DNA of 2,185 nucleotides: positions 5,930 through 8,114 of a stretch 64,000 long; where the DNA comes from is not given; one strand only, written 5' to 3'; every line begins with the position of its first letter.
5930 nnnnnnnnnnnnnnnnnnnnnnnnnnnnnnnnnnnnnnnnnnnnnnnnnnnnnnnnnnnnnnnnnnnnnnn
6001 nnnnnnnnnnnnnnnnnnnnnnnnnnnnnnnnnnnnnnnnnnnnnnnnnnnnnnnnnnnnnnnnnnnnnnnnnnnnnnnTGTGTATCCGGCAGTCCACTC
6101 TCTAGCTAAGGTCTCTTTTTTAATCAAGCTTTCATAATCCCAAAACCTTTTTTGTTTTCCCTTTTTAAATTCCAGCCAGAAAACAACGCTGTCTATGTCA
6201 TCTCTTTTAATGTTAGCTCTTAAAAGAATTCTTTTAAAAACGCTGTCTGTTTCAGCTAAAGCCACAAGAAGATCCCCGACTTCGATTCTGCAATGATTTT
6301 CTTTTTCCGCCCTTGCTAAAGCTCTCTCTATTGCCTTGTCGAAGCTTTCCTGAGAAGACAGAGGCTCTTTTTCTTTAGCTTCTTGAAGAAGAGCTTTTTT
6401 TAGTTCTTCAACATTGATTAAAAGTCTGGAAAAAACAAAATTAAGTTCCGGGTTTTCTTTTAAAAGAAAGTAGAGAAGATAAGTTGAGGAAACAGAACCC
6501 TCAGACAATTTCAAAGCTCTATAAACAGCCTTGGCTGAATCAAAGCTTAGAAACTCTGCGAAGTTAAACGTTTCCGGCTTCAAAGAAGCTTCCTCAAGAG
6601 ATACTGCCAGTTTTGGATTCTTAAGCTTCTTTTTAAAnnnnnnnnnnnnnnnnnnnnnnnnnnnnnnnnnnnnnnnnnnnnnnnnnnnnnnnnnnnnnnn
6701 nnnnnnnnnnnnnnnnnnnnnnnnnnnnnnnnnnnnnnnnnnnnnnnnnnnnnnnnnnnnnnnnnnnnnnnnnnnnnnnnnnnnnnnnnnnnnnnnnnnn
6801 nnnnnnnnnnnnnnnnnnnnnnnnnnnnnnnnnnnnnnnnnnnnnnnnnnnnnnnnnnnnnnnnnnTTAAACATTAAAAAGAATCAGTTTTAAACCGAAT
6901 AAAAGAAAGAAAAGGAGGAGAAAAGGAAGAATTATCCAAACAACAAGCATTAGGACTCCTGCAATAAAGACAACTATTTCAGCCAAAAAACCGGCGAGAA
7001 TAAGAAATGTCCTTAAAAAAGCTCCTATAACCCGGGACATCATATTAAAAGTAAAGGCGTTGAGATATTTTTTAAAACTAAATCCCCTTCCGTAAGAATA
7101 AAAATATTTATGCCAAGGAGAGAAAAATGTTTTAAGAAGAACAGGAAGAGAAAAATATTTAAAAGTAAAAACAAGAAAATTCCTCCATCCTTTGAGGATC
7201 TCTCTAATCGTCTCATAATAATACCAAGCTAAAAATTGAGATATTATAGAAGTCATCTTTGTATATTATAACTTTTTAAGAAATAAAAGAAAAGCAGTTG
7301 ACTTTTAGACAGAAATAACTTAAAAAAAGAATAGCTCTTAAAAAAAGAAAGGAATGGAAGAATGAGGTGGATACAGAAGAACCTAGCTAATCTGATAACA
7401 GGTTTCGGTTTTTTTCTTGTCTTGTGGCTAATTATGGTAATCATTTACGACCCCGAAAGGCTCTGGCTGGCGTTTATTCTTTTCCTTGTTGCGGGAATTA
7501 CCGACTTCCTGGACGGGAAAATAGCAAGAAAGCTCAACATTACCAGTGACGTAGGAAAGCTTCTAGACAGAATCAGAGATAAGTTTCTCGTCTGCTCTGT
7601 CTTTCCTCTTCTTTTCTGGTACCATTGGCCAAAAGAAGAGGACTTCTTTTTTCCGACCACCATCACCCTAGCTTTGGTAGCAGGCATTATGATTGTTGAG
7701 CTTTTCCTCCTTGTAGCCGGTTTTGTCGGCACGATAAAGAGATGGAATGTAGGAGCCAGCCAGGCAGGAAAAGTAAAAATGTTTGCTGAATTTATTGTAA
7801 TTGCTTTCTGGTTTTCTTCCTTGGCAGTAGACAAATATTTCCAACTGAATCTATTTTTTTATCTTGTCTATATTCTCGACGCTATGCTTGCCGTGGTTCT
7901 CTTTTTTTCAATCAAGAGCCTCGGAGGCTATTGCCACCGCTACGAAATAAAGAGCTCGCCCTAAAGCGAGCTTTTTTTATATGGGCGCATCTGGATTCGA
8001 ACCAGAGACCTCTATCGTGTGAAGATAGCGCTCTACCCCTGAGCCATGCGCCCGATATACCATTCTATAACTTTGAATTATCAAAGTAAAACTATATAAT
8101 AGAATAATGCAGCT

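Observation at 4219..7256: Membrane-anchored Hsp100/Clp-like unfoldase in a tightly coupled three-gene membrane module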

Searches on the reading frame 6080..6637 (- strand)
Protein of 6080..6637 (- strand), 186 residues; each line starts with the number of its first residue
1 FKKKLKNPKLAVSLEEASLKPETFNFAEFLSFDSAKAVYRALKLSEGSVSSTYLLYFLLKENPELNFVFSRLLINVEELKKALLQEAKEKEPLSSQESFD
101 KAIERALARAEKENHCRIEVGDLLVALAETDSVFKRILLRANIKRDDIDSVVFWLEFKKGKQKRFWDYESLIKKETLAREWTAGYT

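Call 34: search_protein_families(library=pfam, proteins=[window:6080-6637:-], max_evalue=10)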
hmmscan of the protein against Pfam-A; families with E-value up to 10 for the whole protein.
window:6080-6637:- (186 aa): 5 families
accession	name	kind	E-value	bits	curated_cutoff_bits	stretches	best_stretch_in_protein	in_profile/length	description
PF02861.25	Clp_N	-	0.021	15.4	20.7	1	119-150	14-46/53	Clp amino terminal domain, pathogenicity island component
PF07311.17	Dodecin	-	0.034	14.9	22.5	1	94-113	10-29/64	Dodecin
PF00237.24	Ribosomal_L22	-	0.18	12.5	28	1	76-142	22-86/104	Ribosomal protein L22p/L17e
PF18506.7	RelB-like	-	0.21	11.9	27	1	83-98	39-54/62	RelB Antitoxin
PF00012.26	HSP70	-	0.23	10.1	20.6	1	68-152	252-331/599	Hsp70 protein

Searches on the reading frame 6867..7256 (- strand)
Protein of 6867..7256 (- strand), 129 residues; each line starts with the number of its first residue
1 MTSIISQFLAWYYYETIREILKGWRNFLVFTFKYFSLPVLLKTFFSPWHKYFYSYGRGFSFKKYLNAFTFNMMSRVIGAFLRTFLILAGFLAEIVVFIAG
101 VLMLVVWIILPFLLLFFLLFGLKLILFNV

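Call 3: search_protein_families(library=pfam, proteins=[window:6867-7256:-], max_evalue=0.01)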
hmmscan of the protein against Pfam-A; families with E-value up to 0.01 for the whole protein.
window:6867-7256:- (129 aa): 0 families

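Call 4: search_protein_families(library=ncbifam, proteins=[window:6867-7256:-], max_evalue=0.01)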
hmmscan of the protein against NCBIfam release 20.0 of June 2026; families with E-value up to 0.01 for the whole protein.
window:6867-7256:- (129 aa): 0 families

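Call 15: find_homologous_proteins(query=window:6867-7256:-, max_evalue=0.001)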
Query window:6867-7256:- (129 aa): 32 proteins with E <= 0.001 among 65 candidates.
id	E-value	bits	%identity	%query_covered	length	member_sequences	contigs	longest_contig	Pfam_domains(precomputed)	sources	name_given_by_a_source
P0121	2.0e-73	263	100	100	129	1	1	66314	-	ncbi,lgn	-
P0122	1.8e-44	169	67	84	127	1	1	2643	-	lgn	-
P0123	1.8e-38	150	55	83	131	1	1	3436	-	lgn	-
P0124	6.6e-38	148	54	98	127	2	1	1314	-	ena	-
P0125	2.0e-36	143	59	79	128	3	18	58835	-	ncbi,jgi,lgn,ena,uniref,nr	ncbi:MAG: hypothetical protein A2667_00160 [Candidatus Wildermuthbacteria bacterium RIFCSPHIGHO2_01_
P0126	3.4e-36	143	55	95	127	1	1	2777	-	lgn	-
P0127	1.1e-35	141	50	84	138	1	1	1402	-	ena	-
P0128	3.2e-35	139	56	94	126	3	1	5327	-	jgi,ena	-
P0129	8.0e-35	138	52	96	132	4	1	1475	-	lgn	-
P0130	1.2e-33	134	54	75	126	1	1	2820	-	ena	-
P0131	1.0e-32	131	50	81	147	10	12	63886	-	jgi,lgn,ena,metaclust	metaclust:\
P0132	2.3e-32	130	53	96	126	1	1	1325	-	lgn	-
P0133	4.3e-32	129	53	81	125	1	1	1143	-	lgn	-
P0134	6.9e-32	129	55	71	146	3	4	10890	-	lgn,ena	-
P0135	1.1e-31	128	53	93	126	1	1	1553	-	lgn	-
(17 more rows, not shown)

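Call 34: search_protein_families(library=pfam, proteins=[window:6867-7256:-], max_evalue=10)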
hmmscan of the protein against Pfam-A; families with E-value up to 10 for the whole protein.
window:6867-7256:- (129 aa): 1 family
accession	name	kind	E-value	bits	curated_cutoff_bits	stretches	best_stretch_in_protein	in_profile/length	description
PF20990.2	DUF2207_C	-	8.5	6.4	33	1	42-117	108-185/247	Predicted membrane protein (DUF2207) C-terminal domain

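Call 37: predict_structure(alignment_id=A4)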
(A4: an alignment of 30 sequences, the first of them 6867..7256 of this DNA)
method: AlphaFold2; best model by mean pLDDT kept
length: 129 residues; sequences in the alignment: 30
mean_pLDDT: 85.3   pTM: 0.60
mean pLDDT of the five models: 85.3, 80.9, 80.9, 80.7, 80.6
residues with pLDDT >= 90: 57; 70-90: 57; 50-70: 15; < 50: 0
segments of 3 or more residues with pLDDT < 50: none
pLDDT, mean of each block of 10 residues (from residue 1): 85 94 92 76 68 70 85 86 87 92 95 94 86
secondary structure, 60 per line:
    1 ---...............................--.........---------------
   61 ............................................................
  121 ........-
elements in order: H4-34 H37-45 H61-128

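Call 60: search_protein_families(library=padloc, proteins=[window:6867-7256:-], max_evalue=0.01)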
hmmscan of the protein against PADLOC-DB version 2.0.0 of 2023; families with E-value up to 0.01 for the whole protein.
window:6867-7256:- (129 aa): 0 families

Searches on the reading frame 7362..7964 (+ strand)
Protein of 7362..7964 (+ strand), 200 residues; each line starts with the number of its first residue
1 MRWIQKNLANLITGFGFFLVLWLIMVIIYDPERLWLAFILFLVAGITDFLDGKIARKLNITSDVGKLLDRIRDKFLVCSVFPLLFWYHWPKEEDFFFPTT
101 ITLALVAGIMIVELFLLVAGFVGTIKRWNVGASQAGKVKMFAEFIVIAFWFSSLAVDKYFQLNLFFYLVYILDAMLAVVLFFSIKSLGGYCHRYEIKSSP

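Call 3: search_protein_families(library=pfam, proteins=[window:7362-7964:+], max_evalue=0.01)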
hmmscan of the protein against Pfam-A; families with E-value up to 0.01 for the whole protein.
window:7362-7964:+ (200 aa): 1 family
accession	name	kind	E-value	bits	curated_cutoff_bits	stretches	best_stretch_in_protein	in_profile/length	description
PF01066.26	CDP-OH_P_transf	-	1.3e-26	94.2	22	1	7-165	2-138/152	CDP-alcohol phosphatidyltransferase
